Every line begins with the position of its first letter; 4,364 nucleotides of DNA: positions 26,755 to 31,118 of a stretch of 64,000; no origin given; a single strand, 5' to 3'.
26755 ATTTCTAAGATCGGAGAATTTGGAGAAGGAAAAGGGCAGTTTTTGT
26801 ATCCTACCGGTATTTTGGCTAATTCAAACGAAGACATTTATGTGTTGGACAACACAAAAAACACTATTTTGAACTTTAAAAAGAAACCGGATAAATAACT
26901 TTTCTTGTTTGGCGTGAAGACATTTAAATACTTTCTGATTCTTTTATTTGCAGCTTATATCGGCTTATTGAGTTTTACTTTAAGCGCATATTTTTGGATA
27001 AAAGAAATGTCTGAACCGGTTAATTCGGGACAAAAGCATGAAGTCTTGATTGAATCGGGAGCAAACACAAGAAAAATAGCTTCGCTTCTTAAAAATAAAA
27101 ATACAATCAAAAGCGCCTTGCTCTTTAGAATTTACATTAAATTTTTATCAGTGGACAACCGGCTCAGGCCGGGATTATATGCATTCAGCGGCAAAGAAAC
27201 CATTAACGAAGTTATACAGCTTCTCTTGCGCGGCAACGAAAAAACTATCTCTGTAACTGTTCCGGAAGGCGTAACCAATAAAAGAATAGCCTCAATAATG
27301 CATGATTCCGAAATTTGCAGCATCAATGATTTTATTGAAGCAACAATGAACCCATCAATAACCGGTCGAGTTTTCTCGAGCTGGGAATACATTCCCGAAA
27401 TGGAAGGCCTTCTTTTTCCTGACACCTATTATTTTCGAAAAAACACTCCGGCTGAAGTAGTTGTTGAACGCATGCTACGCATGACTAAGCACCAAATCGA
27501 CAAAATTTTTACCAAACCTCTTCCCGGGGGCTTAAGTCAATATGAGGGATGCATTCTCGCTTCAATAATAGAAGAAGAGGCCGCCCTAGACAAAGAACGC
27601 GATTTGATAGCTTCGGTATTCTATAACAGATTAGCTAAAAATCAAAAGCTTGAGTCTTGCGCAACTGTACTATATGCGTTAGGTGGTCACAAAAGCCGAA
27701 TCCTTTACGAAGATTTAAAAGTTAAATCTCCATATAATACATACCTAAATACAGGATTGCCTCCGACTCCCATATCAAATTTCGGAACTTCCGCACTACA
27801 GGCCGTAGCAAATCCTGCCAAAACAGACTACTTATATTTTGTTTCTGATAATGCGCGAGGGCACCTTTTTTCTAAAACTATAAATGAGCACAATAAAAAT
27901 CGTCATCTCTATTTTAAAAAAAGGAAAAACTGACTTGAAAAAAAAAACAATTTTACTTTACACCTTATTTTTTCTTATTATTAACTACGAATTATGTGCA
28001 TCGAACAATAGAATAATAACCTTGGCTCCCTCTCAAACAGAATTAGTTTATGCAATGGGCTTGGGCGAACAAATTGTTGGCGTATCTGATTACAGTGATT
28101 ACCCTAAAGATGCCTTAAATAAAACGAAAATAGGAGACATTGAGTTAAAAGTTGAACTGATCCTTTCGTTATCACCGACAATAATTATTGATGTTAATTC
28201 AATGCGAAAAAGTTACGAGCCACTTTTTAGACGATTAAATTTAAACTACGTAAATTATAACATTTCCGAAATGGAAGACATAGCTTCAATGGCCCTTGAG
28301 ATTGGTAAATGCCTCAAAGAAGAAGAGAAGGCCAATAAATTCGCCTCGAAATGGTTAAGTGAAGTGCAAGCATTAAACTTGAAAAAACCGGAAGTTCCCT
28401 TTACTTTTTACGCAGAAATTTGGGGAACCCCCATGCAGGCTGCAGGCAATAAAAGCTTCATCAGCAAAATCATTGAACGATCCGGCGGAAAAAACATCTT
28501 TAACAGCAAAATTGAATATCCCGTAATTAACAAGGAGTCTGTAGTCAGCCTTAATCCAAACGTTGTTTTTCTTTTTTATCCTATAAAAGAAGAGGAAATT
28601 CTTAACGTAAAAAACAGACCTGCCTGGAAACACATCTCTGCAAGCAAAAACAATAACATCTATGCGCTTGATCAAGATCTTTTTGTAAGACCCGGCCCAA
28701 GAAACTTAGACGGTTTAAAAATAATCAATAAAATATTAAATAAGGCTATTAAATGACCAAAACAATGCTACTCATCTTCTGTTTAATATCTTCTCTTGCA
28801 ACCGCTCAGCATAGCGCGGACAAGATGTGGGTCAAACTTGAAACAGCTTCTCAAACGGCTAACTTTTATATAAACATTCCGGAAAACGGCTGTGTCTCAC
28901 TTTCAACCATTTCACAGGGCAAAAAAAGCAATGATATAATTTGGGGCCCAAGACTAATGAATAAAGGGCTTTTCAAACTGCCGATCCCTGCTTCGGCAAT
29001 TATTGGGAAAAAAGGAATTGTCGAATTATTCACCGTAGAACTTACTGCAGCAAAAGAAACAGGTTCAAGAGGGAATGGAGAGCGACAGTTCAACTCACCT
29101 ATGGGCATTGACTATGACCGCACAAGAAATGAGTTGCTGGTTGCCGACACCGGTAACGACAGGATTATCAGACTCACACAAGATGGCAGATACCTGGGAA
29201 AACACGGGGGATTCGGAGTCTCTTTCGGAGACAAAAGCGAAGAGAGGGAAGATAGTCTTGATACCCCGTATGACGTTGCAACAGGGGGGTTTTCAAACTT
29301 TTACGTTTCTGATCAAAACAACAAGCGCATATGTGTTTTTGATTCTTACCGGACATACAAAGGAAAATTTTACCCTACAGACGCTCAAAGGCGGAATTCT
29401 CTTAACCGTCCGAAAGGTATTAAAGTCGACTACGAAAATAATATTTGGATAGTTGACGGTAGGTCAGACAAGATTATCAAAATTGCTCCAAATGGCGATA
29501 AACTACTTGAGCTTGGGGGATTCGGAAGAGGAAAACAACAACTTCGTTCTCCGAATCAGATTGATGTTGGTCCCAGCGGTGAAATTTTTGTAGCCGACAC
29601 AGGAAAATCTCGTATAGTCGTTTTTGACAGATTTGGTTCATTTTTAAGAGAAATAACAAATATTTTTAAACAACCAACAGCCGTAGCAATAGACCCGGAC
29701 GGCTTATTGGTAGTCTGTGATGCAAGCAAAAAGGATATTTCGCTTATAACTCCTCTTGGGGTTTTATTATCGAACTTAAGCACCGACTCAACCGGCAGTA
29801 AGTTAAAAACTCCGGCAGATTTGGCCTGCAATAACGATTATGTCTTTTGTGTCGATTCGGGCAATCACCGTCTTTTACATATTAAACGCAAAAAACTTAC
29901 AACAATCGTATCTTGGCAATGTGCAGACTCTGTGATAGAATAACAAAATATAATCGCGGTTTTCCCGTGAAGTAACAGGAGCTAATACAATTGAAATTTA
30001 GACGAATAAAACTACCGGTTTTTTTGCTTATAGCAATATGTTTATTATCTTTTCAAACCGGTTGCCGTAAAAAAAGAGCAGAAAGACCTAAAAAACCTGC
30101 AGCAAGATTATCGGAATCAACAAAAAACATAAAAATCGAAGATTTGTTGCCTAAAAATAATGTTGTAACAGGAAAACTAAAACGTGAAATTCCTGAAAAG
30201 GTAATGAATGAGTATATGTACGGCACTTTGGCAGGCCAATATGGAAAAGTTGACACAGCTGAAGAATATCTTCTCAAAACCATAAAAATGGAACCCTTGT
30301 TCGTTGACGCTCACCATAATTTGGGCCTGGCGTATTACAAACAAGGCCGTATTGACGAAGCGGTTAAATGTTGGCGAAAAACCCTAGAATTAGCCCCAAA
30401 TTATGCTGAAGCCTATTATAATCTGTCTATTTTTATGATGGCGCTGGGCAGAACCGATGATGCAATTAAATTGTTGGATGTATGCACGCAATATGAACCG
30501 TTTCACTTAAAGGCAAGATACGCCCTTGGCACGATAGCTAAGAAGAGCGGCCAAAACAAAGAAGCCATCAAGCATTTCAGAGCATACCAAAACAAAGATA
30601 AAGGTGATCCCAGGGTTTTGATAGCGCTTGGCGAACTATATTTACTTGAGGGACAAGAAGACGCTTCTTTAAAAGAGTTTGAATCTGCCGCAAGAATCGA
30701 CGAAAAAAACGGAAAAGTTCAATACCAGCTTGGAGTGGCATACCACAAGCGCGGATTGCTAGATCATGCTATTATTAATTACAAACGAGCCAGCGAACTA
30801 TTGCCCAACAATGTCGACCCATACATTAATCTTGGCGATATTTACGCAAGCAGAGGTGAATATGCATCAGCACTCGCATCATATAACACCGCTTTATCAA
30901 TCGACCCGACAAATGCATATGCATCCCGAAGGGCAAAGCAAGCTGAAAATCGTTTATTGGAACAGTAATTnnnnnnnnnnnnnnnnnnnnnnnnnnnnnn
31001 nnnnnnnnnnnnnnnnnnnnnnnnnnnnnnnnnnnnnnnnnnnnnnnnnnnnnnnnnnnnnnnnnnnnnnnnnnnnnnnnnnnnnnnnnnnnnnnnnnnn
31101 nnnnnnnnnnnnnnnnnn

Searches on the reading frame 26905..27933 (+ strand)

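Call 21: search_protein_families(library=pfam, proteins=[window:26905-27933:+], max_evalue=0.00001)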
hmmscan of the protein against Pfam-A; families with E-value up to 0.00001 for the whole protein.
window:26905-27933:+ (342 aa): 1 family
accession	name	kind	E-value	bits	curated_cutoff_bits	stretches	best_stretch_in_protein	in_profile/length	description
PF02618.21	YceG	-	4.2e-83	279.4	32.4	1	47-333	1-273/275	YceG-like family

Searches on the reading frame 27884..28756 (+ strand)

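Call 21: search_protein_families(library=pfam, proteins=[window:27884-28756:+], max_evalue=0.00001)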
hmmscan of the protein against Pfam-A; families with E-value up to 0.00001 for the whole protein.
window:27884-28756:+ (290 aa): 1 family
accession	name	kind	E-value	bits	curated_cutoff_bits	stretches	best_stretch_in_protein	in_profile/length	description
PF01497.23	Peripla_BP_2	-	7.4e-27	94.7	27.5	1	44-265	1-234/235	Periplasmic binding protein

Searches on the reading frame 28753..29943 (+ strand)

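Call 21: search_protein_families(library=pfam, proteins=[window:28753-29943:+], max_evalue=0.00001)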
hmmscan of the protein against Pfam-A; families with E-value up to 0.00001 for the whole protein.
window:28753-29943:+ (396 aa): 2 families
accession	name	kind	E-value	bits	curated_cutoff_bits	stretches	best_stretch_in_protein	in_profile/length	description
PF01436.27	NHL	-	6.5e-21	73.7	20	0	264-291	1-28/28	NHL repeat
PF08450.18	SGL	-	3e-08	34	26.3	0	182-251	147-217/246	SMP-30/Gluconolactonase/LRE-like region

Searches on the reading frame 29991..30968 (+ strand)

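Call 22: search_protein_families(library=pfam, proteins=[window:29991-30968:+], max_evalue=0.00001)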
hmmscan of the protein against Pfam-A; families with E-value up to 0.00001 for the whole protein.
window:29991-30968:+ (325 aa): 21 families
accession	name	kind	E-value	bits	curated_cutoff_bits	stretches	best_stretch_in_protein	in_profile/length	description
PF07719.23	TPR_2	-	1.1e-38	128.5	27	2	106-138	2-34/34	Tetratricopeptide repeat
PF00515.34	TPR_1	-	6.5e-35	118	27.8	2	106-138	2-34/34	Tetratricopeptide repeat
PF13414.12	TPR_11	-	1.4e-32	111.6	26.8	3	112-145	1-34/42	TPR repeat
PF13431.12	TPR_17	-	5.8e-31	104.6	24.4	0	127-159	1-33/34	Tetratricopeptide repeat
PF13181.12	TPR_8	-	2.5e-29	99.4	25.7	0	277-308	3-34/34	Tetratricopeptide repeat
PF14559.12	TPR_19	-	1.6e-25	89.7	25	0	130-168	16-54/68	Tetratricopeptide repeat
PF13432.12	TPR_16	-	1.5e-24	86.5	32.7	1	110-163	2-55/65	Tetratricopeptide repeat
PF13428.12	TPR_14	-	1.3e-23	81.5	23.5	0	106-145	2-41/44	Tetratricopeptide repeat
PF13424.12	TPR_12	-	5.5e-21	75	30.1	2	107-162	5-68/77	Tetratricopeptide repeat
PF13176.12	TPR_7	-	2.1e-17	62.1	27.9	0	107-137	1-31/36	Tetratricopeptide repeat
PF13174.12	TPR_6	-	1.3e-12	47.9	26.3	0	106-137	1-32/33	Tetratricopeptide repeat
PF07721.20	TPR_4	-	2.7e-11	43.4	27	0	107-129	3-25/26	Tetratricopeptide repeat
PF13374.12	TPR_10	-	6.9e-11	42.2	27.5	0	109-134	6-31/42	Tetratricopeptide repeat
PF23914.1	TPR_CcmH_CycH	-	1.3e-10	41.7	42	0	111-202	56-150/158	Cytochrome c-type biogenesis protein H TPR domain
PF13371.12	TPR_9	-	3.2e-09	37.1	35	0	251-313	5-67/73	Tetratricopeptide repeat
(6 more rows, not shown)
